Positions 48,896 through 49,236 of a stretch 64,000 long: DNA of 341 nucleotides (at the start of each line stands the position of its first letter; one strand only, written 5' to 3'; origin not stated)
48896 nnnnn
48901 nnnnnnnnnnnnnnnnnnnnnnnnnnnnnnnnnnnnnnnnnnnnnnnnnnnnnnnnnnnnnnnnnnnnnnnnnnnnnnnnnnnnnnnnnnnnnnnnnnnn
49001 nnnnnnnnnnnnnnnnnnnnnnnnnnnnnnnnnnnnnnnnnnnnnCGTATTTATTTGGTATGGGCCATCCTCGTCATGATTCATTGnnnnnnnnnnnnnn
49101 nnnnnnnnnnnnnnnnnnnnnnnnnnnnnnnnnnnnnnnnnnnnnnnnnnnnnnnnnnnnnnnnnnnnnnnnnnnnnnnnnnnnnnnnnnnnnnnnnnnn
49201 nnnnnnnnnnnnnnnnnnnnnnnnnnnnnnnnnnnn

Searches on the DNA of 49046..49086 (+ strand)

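Call 40: search_dna_similar(query=window:49046-49086:+, collection=ecoli_genomes, mode=near, max_rows=10, rows=spread)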
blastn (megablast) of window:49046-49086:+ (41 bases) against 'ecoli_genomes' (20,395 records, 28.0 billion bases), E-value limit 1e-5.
Records with a match: 136; places in all: 136; records where one place covers at least 80% of the query: 136.
Genomes with a match: 136 of 5426; with a place that covers at least 80% of the query: 136. Places per genome that has any: lowest 1, median 1, highest 1. On chromosomes: 136 places; on plasmids: 0.
Best place of each record, by identity: >=99% 135; 95-99% 1.
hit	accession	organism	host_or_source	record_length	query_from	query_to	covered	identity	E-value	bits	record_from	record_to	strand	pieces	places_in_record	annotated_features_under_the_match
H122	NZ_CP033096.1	Escherichia coli strain CP53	pig feces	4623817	1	41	100%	100.0%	3e-12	77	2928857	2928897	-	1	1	ycaK: NAD(P)H oxidoreductase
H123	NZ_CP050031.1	Escherichia coli strain 33-6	broiler chicken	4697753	1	41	100%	100.0%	3e-12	77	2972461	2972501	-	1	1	ycaK: NAD(P)H oxidoreductase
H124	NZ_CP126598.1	Escherichia coli strain Ec1120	Lollo Rosso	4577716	1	41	100%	100.0%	3e-12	77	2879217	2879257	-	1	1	ycaK: NAD(P)H oxidoreductase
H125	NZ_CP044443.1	Escherichia coli strain HeN100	-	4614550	1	41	100%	100.0%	3e-12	77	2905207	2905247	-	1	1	ycaK: NAD(P)H oxidoreductase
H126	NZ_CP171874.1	Escherichia coli strain YZ22PE67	pig feces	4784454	1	41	100%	100.0%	3e-12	77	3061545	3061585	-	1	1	ycaK: NAD(P)H oxidoreductase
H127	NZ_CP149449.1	Escherichia coli strain JX21CE33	chicken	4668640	1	41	100%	100.0%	3e-12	77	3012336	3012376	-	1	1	ycaK: NAD(P)H oxidoreductase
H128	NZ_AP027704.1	Escherichia coli strain PSS-13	Homo sapiens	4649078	1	41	100%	100.0%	3e-12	77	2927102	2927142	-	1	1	ycaK: NAD(P)H oxidoreductase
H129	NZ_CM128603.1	Escherichia coli strain E203449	Homo sapiens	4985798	1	41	100%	100.0%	3e-12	77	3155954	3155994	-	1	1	ycaK: NAD(P)H oxidoreductase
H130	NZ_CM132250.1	Escherichia coli strain 23AR1101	Homo sapiens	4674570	1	41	100%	100.0%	3e-12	77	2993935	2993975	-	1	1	ycaK: NAD(P)H oxidoreductase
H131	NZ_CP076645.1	Escherichia coli strain MSI001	Mus musculus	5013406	1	41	100%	97.6%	1e-10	71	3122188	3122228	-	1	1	ycaK: NAD(P)H oxidoreductase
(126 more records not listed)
